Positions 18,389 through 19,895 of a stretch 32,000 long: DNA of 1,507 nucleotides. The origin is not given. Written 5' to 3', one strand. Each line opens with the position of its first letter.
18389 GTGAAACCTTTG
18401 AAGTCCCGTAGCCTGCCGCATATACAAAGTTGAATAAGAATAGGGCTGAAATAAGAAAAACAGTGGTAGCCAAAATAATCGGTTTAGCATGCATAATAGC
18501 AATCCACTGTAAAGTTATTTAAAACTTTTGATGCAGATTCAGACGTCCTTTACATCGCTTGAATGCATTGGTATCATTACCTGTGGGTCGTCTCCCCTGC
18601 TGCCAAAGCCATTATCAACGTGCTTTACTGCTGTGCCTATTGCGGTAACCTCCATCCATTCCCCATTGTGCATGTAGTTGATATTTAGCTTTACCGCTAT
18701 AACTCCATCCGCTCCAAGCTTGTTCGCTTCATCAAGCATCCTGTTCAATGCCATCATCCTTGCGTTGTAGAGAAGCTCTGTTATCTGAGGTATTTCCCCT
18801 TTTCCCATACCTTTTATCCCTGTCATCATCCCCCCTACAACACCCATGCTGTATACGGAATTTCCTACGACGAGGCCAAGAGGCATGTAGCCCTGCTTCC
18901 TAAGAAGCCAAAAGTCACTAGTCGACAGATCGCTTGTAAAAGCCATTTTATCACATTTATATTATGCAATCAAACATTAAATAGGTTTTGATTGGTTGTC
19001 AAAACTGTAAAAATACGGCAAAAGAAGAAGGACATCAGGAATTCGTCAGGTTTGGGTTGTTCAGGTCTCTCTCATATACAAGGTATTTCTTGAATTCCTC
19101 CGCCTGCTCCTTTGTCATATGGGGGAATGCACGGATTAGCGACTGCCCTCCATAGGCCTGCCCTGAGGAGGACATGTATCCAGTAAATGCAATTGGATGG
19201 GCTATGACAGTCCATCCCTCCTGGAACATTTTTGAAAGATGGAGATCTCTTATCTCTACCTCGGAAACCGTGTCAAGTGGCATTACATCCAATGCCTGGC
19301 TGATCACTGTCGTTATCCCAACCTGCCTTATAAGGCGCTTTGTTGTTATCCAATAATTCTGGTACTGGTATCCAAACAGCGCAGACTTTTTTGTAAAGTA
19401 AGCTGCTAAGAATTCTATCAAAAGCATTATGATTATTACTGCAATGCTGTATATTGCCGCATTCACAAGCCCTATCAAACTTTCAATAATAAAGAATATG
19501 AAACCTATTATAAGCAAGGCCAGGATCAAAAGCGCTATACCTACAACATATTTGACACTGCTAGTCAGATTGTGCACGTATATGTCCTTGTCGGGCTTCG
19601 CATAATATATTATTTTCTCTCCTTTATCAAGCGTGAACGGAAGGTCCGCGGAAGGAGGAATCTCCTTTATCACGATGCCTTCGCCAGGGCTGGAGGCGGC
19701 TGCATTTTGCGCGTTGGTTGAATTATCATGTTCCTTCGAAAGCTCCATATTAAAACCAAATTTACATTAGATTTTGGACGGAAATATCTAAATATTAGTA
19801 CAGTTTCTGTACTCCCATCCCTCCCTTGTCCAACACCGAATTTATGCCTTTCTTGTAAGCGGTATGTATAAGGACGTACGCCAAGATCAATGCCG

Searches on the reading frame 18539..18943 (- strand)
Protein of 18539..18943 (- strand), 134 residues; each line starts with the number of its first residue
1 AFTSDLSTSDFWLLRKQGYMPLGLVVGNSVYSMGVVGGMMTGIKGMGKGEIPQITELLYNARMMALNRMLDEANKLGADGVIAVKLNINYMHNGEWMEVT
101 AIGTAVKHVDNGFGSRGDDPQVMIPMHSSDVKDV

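Call 98: search_protein_families(library=ncbifam, proteins=[window:18539-18943:-], max_evalue=0.00001)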
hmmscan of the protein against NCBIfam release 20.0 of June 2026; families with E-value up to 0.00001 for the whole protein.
window:18539-18943:- (134 aa): 3 families
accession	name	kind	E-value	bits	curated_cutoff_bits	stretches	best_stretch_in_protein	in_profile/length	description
NF002989.0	PRK03732.1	equivalog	7e-08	32.6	181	1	31-106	34-108/114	hypothetical protein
NF002776.0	PRK02877.1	equivalog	5.8e-07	29.6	160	1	22-107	18-104/107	hypothetical protein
NF002224.0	PRK01119.1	equivalog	5.3e-06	26.4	169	1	23-108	19-105/110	putative heavy metal-binding protein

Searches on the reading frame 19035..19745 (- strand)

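Call 47: search_protein_families(library=pfam, proteins=[window:19035-19745:-], max_evalue=0.1)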
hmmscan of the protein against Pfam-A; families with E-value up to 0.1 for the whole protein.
window:19035-19745:- (236 aa): 3 families
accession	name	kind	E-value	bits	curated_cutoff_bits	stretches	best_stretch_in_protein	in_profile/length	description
PF06687.17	SUR7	-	0.0089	16.2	29.6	1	58-119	93-154/201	SUR7/PalI family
PF22865.1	MgtS-like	-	0.037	14.4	27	0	101-120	9-28/31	Small protein MgtS-like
PF24890.1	ALN_composite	-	0.066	13.6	27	0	127-155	2-27/55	Allantoinase, composite domain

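Call 98: search_protein_families(library=ncbifam, proteins=[window:19035-19745:-], max_evalue=0.00001)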
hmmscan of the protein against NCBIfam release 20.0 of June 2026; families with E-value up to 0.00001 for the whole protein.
window:19035-19745:- (236 aa): 0 families
